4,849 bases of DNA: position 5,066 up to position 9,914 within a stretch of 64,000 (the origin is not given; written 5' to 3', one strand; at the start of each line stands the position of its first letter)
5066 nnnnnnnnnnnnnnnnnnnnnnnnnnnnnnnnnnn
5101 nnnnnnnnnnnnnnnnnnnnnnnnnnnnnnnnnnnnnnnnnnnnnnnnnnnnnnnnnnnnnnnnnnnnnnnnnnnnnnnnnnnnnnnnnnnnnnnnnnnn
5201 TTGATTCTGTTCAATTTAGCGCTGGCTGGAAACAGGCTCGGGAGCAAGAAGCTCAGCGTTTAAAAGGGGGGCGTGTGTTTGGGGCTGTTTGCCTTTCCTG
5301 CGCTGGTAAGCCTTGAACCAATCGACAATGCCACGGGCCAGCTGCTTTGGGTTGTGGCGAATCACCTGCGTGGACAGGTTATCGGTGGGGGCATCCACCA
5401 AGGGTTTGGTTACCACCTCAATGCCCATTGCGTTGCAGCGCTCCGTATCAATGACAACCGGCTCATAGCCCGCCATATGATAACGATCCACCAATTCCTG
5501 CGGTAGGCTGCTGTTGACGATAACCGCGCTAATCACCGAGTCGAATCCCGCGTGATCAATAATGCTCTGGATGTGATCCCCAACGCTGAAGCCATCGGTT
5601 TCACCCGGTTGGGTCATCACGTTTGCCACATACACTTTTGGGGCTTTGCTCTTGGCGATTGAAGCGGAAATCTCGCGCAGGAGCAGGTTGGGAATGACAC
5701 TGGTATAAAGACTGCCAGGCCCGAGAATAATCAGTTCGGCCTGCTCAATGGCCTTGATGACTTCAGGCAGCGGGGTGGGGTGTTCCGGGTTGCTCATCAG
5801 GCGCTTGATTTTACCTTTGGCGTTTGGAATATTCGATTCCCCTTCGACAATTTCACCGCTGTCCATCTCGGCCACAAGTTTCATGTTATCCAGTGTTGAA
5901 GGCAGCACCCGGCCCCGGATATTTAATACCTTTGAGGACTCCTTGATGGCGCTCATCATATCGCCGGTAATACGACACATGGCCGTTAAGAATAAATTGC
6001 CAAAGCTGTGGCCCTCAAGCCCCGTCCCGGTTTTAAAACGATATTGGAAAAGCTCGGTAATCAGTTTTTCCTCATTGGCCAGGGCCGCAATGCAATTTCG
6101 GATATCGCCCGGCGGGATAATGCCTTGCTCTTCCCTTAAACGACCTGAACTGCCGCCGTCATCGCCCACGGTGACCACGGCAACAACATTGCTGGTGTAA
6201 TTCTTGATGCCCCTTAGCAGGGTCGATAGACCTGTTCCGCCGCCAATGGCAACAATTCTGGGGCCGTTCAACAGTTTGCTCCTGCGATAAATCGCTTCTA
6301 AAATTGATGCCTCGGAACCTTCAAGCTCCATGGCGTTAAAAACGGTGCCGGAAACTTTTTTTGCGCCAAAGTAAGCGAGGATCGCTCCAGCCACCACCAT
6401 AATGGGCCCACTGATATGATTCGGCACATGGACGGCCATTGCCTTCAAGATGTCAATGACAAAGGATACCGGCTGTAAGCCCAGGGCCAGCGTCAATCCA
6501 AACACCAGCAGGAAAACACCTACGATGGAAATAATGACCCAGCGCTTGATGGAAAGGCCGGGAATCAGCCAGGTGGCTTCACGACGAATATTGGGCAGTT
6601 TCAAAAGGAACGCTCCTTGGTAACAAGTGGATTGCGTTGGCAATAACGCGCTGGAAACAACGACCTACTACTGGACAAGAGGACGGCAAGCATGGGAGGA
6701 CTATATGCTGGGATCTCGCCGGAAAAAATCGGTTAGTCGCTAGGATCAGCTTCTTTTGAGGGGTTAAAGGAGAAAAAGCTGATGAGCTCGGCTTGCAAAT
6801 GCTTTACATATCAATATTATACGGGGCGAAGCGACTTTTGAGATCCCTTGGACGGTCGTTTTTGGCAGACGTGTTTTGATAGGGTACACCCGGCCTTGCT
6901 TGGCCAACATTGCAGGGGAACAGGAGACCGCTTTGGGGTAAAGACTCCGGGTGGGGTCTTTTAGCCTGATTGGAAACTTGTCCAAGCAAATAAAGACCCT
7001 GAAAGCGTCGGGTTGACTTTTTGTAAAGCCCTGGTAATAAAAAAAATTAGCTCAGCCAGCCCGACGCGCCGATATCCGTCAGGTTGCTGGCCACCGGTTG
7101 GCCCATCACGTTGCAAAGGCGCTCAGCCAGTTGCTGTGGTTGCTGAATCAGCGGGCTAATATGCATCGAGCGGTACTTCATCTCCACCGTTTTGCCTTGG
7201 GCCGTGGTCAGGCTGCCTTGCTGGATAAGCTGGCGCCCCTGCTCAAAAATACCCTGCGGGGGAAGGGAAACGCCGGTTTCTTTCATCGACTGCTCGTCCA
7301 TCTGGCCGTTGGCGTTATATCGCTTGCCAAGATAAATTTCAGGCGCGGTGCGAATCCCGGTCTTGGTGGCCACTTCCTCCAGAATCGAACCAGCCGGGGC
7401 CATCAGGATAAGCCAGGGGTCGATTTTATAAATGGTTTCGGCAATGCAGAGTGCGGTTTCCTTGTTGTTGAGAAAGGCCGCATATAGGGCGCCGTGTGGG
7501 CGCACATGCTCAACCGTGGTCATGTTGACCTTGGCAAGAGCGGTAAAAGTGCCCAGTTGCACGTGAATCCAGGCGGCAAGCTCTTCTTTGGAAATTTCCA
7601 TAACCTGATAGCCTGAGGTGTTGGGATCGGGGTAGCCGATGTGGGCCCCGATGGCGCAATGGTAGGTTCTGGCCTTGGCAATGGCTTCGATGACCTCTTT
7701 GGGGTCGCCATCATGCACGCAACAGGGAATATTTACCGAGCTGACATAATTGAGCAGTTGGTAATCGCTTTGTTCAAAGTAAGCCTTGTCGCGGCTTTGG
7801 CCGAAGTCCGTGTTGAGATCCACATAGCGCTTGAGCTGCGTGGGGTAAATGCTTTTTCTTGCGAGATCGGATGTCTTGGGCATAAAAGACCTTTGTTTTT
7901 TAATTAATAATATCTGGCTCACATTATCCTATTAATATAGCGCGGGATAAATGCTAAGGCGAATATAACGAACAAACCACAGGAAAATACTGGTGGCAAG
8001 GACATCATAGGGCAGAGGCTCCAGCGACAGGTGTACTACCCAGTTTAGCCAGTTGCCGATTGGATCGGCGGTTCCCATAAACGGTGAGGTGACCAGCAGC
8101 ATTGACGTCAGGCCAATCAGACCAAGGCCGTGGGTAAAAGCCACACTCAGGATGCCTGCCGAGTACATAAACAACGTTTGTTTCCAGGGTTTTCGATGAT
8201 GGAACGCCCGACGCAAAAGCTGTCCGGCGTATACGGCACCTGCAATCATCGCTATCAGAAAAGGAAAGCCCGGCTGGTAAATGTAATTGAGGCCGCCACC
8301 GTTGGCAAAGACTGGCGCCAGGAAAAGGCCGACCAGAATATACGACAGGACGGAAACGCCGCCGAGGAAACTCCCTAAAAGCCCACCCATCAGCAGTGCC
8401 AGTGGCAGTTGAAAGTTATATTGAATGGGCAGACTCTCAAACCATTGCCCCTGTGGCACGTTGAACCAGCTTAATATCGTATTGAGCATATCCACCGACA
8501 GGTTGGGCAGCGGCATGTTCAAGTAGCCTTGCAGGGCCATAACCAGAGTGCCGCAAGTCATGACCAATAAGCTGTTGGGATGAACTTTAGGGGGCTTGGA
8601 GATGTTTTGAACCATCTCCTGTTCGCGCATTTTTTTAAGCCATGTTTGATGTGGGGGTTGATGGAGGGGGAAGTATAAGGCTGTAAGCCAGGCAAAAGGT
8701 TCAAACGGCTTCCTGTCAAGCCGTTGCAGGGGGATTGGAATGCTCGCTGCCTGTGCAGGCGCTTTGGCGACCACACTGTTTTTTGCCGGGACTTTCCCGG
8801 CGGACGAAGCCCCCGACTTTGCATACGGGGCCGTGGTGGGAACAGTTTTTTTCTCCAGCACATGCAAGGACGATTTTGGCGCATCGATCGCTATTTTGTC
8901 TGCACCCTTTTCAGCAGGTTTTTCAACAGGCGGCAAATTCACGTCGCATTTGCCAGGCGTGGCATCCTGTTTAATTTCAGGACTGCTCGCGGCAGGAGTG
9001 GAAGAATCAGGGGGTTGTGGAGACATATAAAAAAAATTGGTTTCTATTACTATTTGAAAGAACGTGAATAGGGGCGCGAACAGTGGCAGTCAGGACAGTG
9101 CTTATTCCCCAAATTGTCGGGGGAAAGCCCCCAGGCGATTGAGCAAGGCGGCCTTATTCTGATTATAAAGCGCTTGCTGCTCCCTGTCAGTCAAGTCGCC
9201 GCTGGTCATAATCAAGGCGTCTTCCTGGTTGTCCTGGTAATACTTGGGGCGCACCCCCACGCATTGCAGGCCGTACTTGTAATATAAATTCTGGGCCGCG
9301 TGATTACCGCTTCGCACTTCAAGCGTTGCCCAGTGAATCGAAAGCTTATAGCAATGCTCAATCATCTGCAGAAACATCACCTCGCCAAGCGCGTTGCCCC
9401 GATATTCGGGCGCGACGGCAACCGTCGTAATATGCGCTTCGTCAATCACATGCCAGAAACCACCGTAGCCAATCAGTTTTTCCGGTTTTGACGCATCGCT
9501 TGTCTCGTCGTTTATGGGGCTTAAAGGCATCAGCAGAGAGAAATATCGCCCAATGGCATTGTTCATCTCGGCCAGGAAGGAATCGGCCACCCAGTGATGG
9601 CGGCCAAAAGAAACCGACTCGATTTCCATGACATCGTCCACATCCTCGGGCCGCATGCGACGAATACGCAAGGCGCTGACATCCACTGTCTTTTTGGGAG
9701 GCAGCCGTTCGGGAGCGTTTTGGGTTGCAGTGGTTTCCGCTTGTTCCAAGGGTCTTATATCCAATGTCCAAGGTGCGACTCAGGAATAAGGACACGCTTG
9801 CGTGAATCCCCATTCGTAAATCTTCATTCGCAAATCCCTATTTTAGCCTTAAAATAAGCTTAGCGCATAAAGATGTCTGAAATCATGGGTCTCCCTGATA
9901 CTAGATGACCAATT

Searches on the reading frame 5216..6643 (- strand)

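Call 23: search_protein_families(library=pfam, proteins=[window:5216-6643:-], max_evalue=0.001)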
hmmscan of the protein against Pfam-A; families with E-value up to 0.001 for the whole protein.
window:5216-6643:- (475 aa): 1 family
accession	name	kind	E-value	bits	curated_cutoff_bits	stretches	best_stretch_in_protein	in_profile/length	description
PF01933.23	CofD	-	6.4e-116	387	30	1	130-415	1-289/290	2-phospho-L-lactate transferase CofD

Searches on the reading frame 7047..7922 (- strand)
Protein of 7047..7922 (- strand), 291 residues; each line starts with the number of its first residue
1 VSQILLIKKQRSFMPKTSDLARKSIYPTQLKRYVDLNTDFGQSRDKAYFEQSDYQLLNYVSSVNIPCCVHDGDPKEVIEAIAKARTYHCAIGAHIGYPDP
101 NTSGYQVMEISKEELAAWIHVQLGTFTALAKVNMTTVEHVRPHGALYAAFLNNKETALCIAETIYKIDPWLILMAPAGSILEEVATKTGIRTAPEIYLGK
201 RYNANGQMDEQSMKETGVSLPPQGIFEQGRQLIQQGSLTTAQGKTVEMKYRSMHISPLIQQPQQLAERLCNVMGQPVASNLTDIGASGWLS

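Call 23: search_protein_families(library=pfam, proteins=[window:7047-7922:-], max_evalue=0.001)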
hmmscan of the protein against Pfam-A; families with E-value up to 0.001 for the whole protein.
window:7047-7922:- (291 aa): 1 family
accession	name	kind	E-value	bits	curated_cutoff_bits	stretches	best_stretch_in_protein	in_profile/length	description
PF03746.21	LamB_YcsF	-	2.9e-50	171.6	22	1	34-253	1-218/239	LamB/YcsF family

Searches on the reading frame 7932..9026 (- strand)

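Call 23: search_protein_families(library=pfam, proteins=[window:7932-9026:-], max_evalue=0.001)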
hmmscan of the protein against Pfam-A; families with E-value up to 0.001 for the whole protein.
window:7932-9026:- (364 aa): 1 family
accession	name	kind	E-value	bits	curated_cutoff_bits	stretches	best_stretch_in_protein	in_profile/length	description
PF02632.19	BioY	-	3.9e-16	59.7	25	1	200-352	3-135/140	BioY family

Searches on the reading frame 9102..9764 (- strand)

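Call 23: search_protein_families(library=pfam, proteins=[window:9102-9764:-], max_evalue=0.001)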
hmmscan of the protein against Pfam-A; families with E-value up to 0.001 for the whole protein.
window:9102-9764:- (220 aa): 5 families
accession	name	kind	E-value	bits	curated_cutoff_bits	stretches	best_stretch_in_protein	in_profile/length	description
PF00583.31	Acetyltransf_1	-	3.2e-11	44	20.7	1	93-165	40-115/116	Acetyltransferase (GNAT) family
PF13673.13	Acetyltransf_10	-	1.5e-07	31.9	23.6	1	95-170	40-111/128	Acetyltransferase (GNAT) domain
PF13508.13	Acetyltransf_7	-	2e-07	31.7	27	1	95-165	12-81/84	Acetyltransferase (GNAT) domain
PF13302.13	Acetyltransf_3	-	3.2e-06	28.3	25.4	1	32-167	2-138/138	Acetyltransferase (GNAT) domain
PF13527.13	Acetyltransf_9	-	0.00042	20.8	25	0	110-150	73-113/127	Acetyltransferase (GNAT) domain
